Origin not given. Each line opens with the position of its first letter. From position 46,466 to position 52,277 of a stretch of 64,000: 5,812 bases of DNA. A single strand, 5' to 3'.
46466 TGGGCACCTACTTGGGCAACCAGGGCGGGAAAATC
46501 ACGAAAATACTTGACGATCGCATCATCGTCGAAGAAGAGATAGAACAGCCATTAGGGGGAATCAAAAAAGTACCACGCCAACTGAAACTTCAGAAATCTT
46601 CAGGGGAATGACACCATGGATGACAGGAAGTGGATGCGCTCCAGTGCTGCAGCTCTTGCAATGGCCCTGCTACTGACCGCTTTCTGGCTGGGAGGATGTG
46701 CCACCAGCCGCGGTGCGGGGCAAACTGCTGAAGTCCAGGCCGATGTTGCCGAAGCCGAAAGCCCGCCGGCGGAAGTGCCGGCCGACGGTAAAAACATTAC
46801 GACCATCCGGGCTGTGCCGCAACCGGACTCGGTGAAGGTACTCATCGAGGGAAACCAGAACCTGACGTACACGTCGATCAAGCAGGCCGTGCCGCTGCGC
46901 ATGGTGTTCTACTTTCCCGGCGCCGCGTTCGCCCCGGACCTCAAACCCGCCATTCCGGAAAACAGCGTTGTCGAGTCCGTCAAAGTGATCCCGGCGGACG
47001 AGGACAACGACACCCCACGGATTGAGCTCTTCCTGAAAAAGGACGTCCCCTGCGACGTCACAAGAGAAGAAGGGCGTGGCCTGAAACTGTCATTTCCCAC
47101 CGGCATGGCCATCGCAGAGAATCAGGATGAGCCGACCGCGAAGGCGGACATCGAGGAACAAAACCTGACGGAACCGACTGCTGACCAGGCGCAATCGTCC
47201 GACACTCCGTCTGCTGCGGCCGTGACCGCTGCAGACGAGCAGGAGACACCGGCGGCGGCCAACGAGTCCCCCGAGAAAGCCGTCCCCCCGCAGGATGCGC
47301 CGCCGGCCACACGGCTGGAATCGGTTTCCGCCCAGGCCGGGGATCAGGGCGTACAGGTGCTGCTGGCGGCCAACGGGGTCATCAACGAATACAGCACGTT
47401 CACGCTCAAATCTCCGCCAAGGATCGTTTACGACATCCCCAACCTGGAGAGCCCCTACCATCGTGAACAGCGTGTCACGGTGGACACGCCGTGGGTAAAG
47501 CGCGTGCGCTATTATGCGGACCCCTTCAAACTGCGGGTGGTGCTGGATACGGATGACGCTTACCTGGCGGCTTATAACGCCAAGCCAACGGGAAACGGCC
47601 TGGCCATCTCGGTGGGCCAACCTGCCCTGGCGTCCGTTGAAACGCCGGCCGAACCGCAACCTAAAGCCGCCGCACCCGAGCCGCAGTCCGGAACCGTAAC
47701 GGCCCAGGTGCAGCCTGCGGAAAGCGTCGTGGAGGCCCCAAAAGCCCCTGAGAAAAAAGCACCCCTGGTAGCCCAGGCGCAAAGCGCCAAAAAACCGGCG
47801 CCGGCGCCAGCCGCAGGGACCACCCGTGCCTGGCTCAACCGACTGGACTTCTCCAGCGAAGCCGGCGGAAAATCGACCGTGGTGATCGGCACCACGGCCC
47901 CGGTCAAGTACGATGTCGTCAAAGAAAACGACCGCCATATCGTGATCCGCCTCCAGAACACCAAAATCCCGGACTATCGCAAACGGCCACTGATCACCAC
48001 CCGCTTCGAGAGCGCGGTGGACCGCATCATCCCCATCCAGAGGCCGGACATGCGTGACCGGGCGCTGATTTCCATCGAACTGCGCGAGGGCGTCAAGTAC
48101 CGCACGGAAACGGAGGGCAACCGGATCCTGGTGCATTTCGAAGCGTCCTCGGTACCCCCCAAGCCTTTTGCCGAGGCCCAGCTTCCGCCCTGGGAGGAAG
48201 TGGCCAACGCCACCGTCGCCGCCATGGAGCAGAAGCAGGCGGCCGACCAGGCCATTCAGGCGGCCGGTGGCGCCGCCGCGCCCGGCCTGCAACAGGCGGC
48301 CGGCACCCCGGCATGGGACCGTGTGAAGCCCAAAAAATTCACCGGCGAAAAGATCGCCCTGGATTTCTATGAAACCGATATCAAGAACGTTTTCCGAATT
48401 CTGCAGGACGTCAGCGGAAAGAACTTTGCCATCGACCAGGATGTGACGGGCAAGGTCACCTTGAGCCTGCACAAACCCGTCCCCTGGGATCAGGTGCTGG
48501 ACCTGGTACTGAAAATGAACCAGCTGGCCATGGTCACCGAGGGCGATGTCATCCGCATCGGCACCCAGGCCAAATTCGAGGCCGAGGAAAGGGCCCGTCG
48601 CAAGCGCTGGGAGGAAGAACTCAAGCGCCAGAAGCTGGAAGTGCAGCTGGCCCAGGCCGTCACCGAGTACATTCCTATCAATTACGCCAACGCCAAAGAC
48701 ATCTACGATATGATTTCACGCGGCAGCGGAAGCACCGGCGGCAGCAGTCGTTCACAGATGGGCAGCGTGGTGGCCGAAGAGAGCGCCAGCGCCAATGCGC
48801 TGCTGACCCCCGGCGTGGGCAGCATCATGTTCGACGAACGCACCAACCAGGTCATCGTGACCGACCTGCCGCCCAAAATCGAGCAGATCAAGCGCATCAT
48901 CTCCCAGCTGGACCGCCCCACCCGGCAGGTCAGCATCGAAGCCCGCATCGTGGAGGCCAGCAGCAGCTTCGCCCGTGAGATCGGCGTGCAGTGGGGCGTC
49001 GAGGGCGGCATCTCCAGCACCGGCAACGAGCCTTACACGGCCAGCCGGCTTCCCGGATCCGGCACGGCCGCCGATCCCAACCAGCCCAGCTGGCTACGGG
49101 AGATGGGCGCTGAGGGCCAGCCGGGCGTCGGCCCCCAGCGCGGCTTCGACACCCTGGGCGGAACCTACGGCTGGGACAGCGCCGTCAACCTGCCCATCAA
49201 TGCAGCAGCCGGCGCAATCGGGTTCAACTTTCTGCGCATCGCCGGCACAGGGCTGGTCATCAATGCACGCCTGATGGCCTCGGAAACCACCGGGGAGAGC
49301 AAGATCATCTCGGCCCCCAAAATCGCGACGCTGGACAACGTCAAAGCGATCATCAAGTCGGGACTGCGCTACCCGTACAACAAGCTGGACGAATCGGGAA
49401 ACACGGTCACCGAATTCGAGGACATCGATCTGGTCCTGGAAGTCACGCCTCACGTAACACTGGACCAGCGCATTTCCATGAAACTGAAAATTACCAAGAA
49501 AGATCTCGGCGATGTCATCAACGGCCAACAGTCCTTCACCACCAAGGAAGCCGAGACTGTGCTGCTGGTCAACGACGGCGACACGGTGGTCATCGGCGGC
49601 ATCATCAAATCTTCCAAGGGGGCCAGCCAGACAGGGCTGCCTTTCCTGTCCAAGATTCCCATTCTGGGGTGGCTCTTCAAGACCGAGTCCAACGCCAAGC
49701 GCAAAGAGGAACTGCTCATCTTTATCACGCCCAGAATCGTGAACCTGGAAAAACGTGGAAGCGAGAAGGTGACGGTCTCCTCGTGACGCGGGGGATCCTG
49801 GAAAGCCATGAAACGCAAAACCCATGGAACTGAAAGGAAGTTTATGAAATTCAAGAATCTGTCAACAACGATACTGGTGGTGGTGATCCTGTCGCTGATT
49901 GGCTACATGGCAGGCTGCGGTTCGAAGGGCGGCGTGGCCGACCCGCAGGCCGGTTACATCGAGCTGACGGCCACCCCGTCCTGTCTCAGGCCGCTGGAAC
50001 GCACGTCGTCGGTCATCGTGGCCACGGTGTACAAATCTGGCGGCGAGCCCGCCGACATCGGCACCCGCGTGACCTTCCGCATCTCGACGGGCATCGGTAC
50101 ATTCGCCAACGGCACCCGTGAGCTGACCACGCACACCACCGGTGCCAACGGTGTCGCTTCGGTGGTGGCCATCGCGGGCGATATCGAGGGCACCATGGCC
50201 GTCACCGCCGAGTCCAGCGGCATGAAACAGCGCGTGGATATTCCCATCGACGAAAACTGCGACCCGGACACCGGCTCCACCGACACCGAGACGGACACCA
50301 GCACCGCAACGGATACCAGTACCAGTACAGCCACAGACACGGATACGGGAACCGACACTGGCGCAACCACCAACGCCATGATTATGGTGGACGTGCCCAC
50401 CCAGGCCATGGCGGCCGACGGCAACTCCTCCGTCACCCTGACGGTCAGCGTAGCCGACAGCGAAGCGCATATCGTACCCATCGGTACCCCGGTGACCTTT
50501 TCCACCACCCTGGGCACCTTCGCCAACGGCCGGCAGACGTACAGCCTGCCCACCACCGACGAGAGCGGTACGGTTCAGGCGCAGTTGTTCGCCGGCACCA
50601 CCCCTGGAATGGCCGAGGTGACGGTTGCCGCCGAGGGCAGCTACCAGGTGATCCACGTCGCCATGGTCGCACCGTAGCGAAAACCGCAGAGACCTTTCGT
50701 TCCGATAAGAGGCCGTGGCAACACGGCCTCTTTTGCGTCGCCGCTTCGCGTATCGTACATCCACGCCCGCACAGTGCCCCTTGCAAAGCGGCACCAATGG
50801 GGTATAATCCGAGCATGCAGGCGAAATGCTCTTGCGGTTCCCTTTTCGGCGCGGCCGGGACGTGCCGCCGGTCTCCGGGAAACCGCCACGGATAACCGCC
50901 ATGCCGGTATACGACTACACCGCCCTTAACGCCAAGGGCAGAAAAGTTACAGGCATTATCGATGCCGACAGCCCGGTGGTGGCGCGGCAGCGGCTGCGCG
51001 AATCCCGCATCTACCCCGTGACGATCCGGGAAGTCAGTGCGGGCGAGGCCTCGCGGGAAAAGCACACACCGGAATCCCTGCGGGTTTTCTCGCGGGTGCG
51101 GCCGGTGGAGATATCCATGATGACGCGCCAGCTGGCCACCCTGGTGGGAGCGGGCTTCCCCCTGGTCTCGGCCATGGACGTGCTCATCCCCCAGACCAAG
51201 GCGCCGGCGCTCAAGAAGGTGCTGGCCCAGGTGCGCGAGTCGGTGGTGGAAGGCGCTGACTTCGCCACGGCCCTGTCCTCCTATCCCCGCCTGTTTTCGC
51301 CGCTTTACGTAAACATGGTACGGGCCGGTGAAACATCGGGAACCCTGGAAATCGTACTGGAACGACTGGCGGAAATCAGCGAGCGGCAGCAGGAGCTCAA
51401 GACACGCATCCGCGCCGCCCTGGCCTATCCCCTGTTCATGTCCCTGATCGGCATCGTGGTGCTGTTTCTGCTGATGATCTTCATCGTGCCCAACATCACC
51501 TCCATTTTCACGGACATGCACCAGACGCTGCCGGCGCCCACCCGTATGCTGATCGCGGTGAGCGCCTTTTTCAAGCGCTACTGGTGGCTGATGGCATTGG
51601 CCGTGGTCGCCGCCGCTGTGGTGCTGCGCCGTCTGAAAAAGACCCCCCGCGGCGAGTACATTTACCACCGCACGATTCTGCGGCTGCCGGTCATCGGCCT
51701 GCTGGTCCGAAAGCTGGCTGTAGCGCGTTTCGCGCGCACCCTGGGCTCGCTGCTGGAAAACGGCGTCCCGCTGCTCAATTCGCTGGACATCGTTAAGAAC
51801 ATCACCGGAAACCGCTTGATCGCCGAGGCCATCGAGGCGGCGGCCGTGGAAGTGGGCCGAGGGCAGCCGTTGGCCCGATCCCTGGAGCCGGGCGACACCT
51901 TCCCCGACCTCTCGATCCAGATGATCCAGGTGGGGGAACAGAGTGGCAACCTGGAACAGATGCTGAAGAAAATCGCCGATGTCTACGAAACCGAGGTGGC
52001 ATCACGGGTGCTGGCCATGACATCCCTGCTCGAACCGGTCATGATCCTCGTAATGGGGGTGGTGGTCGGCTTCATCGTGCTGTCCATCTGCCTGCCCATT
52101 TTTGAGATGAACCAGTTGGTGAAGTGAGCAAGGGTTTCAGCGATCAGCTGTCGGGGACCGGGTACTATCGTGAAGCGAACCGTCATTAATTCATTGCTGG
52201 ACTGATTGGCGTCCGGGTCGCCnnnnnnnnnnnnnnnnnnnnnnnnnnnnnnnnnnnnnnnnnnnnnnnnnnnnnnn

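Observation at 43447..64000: Composite 20-kb locus: pilMNOPQ alignment complex plus a complete, circularly permuted T2SS, with two secretins and no pilin, pilus ATPase or peptidase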

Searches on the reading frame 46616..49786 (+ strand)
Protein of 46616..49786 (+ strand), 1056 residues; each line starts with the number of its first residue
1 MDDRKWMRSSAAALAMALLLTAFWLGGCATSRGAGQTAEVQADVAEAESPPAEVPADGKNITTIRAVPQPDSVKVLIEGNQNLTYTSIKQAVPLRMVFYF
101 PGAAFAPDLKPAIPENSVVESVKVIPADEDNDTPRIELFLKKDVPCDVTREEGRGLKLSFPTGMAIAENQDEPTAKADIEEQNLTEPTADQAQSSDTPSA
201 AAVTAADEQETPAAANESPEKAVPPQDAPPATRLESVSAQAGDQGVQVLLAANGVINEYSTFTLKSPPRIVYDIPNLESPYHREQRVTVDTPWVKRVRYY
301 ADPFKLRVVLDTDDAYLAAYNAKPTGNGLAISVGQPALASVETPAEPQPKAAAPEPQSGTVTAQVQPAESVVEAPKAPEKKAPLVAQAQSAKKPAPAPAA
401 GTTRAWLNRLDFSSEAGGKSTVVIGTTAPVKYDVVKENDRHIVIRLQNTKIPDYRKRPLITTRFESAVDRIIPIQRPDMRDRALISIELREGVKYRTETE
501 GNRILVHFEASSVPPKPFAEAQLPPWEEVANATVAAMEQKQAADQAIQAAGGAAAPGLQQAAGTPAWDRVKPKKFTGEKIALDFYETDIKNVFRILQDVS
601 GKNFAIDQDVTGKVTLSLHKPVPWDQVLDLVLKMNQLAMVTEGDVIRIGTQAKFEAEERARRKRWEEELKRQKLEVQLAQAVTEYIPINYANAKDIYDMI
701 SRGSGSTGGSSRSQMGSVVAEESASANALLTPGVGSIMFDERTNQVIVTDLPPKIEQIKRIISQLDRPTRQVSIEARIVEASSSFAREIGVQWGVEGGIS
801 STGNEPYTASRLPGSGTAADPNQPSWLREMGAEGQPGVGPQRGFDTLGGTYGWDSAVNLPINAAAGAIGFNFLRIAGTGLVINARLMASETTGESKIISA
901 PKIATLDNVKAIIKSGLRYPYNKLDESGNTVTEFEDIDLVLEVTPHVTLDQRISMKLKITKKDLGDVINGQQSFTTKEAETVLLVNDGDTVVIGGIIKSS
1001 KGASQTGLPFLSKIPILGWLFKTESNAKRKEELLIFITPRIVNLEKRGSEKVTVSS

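Call 3: search_protein_families(library=pfam, proteins=[window:46616-49786:+], max_evalue=0.01)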
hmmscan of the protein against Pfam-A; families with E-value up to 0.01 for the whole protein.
window:46616-49786:+ (1056 aa): 5 families
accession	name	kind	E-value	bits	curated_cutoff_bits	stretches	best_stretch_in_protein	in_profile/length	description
PF00263.26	Secretin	-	4.2e-46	157.1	27.5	1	889-1042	2-168/169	Bacterial type II and III secretion system protein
PF11741.13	AMIN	-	4.4e-24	84.9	20.5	3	242-332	7-100/101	AMIN domain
PF03958.22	Secretin_N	-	2.2e-14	53.8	28.2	1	683-771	1-69/69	Bacterial type II/III secretion system short domain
PF21305.2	type_II_gspD_N0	-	2e-10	40.8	27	1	582-648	1-71/71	GspD-like, N0 domain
PF07660.19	STN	-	1.4e-07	31.6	28.4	1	603-650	2-51/52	Secretin and TonB N terminus short domain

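Call 22: search_protein_families(library=ncbifam, proteins=[window:46616-49786:+], max_evalue=0.001)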
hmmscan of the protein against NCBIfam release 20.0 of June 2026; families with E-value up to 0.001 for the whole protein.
window:46616-49786:+ (1056 aa): 9 families
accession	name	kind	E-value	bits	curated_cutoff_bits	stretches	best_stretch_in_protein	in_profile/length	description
TIGR02515.1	IV_pilus_PilQ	subfamily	8.1e-111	371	284.35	1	577-1043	1-428/428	type IV pilus secretin PilQ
TIGR02517.1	type_II_gspD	equivalog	3.6e-68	230.5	351.35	2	683-1044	236-592/600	type II secretion system secretin GspD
NF010083.0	PRK13568.1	equivalog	1.1e-67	228.7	554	3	856-1043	228-418/419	DNA uptake porin HofQ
NF007851.2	PRK10560.1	exception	2.2e-50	171.7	598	3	858-1044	222-411/412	DNA uptake porin HofQ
TIGR02516.1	type_III_yscC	equivalog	1.6e-39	135.7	238.45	1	719-1043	183-462/463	type III secretion system outer membrane ring subunit SctC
TIGR02519.1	pilus_MshL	equivalog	3.5e-34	118.1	250.2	1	740-1042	4-290/290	pilus (MSHA type) biogenesis protein MshL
NF011873.0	PRK15346.1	equivalog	4.4e-19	68.5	524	2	884-1030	331-482/499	EscC/YscC/HrcC family type III secretion system outer membrane ring protein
NF042912.1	Amuc_1098_fam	equivalog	1.8e-18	66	750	2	974-1042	728-796/805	Amuc_1098 family type IV pilus outer membrane protein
TIGR02520.1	pilus_B_mal_scr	equivalog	7.3e-08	31.4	287.65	1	702-795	204-298/513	PilN family type IVB pilus formation outer membrane protein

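Call 23: find_related_loci(query=window:46616-49786:+, collection=metagenome_contigs, flank=10000)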
Query window:46616-49786:+ (1056 aa) in metagenome_contigs; peptide patterns used: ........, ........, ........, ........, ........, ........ (x = any residue, [..] = any of these).
335 stretches matched a pattern; 1 encode a relative of the query (tblastn E <= 1e-3); 1 distinct loci.
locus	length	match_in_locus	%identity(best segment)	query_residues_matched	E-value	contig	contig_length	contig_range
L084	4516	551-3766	87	1-1056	0e+0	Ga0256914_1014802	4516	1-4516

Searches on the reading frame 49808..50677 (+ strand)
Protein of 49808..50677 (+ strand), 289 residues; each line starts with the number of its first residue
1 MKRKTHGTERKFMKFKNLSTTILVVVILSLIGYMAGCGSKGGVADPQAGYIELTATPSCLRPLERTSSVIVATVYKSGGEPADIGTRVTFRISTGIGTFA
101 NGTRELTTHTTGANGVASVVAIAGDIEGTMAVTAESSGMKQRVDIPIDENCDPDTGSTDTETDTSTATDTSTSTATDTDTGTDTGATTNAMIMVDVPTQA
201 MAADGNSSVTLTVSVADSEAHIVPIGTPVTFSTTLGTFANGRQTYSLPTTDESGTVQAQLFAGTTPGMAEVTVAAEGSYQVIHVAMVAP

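Call 3: search_protein_families(library=pfam, proteins=[window:49808-50677:+], max_evalue=0.01)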
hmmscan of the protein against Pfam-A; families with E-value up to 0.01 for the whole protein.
window:49808-50677:+ (289 aa): 2 families
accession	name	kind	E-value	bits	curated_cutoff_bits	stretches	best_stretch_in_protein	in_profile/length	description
PF09134.16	Invasin_D3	-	1.1e-08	35.9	33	1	197-278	10-85/98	Invasin, domain 3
PF18565.7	Glyco_hydro2_C5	-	0.00097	19.4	32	0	195-277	4-96/103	Glycoside hydrolase family 2 C-terminal domain 5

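Call 22: search_protein_families(library=ncbifam, proteins=[window:49844-50677:+], max_evalue=0.001)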
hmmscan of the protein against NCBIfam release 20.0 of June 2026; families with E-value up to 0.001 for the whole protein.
window:49844-50677:+ (277 aa): 0 families

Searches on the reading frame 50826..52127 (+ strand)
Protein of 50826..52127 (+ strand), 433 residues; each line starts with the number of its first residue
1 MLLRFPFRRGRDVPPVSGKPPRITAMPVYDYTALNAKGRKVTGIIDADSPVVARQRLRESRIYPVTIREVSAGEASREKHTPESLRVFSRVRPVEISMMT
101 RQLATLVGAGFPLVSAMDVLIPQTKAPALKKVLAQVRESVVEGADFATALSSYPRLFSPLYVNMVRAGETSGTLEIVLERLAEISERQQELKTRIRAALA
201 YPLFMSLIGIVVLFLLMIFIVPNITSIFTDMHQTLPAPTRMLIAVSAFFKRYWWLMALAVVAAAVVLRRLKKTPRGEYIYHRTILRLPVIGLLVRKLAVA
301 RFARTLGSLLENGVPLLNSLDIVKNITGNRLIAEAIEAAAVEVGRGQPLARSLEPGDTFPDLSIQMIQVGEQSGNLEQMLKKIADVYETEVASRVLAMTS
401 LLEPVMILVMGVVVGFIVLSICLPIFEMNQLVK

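Call 3: search_protein_families(library=pfam, proteins=[window:50826-52127:+], max_evalue=0.01)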
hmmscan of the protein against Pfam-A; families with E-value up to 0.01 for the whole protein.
window:50826-52127:+ (433 aa): 1 family
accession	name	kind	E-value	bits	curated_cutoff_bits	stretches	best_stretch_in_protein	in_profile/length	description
PF00482.28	T2SSF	-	9.4e-65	216.7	25.2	2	100-222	2-125/125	Type II secretion system (T2SS), protein F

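Call 12: find_related_loci(query=window:50826-52127:+, collection=genome_contigs, flank=10000)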
Query window:50826-52127:+ (433 aa) in genome_contigs; peptide patterns used: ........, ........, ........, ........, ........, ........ (x = any residue, [..] = any of these).
420 stretches matched a pattern; 311 encode a relative of the query (tblastn E <= 1e-3); the best 80 are kept; 80 distinct loci.
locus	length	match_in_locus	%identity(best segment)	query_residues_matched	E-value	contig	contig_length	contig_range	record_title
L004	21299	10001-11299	96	1-433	0e+0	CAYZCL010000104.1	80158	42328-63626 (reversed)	MAG TPA_asm: uncultured Desulfobacteraceae bacterium isolate binchicken_co219_27 genome assembly, contig: k141_348645, w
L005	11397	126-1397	88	15-433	0e+0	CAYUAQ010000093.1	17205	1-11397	MAG TPA_asm: uncultured Desulfobacteraceae bacterium isolate SRP338002_co1_42 genome assembly, contig: NODE_3097_length_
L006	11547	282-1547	70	13-433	0e+0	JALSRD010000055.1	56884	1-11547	MAG: Desulfobacterales bacterium isolate 356-308_metabat1_scaf2bin.028 356-308_scaffold_281_c1, whole genome shotgun seq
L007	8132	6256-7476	63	26-432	1e-178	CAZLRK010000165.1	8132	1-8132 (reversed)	MAG TPA_asm: uncultured Desulfobacterales bacterium isolate SRP077602_co2_250 genome assembly, contig: NODE_13222_length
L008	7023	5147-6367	63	26-432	3e-179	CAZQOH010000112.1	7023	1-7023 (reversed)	MAG TPA_asm: uncultured Desulfobacterales bacterium isolate SRP200020_co1_95 genome assembly, contig: NODE_14235_length_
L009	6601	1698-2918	62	26-432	3e-179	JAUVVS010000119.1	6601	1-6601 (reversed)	MAG: Deltaproteobacteria bacterium isolate CSMAG_1170 CSMAG_1170_k127_3498905_length_6601_cov_52.0321, whole genome shot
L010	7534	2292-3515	65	26-433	1e-177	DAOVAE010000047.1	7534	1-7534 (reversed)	MAG TPA_asm: Desulfobacteraceae bacterium isolate CSMAG_971 CSMAG_971_k141_5164899_length_7534_cov_14.1342, whole genome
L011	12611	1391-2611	63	26-432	1e-176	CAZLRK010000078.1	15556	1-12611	MAG TPA_asm: uncultured Desulfobacterales bacterium isolate SRP077602_co2_250 genome assembly, contig: NODE_5715_length_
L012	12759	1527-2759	65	23-433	1e-176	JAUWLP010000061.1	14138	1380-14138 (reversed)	MAG: Desulfobacteraceae bacterium isolate CSMAG_2375 CSMAG_2375_k141_1932467_length_14138_cov_18.0577, whole genome shot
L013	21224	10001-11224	64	26-433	2e-175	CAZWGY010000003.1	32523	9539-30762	MAG TPA_asm: uncultured Desulfobacteraceae bacterium isolate SRP332253_co1_124 genome assembly, contig: NODE_1853_length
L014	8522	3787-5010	64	26-433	3e-175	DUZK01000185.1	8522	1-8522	MAG TPA_asm: Deltaproteobacteria bacterium isolate MAG_15370_dsfb_81 Ga0180009_10010970, whole genome shotgun sequence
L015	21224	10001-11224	64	26-433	6e-175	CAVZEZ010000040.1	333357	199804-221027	MAG: uncultured delta proteobacterium isolate MFD05684.bin.1.177 genome assembly, contig: contig_926, whole genome shotg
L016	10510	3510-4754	63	19-433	2e-174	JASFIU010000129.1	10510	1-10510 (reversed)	MAG: Desulfobacterales bacterium isolate D0608S20remetaG_Bin_248 D0608S20remetaG_FD_scaffold_1474_c1, whole genome shotg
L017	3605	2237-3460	62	26-433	0e+0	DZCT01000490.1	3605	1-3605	MAG TPA_asm: Desulfatirhabdium butyrativorans isolate SulCav_PC08_64_48_9 SulCav_PC08-64_23956_length_3605_cov_6.389577,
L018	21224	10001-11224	63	26-433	6e-174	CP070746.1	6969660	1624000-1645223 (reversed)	MAG: Desulfobacterales bacterium isolate bin36 chromosome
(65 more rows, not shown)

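Call 21: search_protein_families(library=ncbifam, proteins=[window:50826-52127:+], max_evalue=0.001)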
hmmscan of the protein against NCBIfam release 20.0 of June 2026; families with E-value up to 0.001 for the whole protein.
window:50826-52127:+ (433 aa): 6 families
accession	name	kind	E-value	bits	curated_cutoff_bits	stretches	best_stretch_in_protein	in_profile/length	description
TIGR02120.1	GspF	equivalog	9.1e-137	456.5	424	1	29-432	1-401/401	type II secretion system inner membrane protein GspF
NF052607.1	T4PiliAsmPilCThrm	equivalog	3e-102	342.7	700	1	26-428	1-400/406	type IV pilus assembly protein PilC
NF052606.1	T4PiliAsmPilCMyx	equivalog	4.6e-102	342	700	1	24-432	17-418/419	type IV pilus assembly protein PilC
NF047826.1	T3SSXpsF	equivalog_domain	1e-93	314.4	650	1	26-430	1-402/405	type II secretion system protein XpsF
NF007861.0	PRK10573.1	equivalog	1e-81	275.1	401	1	28-431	6-397/401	protein transport protein HofC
NF041012.2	T4P_ComGB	equivalog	4.4e-44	151.2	240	1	99-428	6-330/332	competence type IV pilus assembly protein ComGB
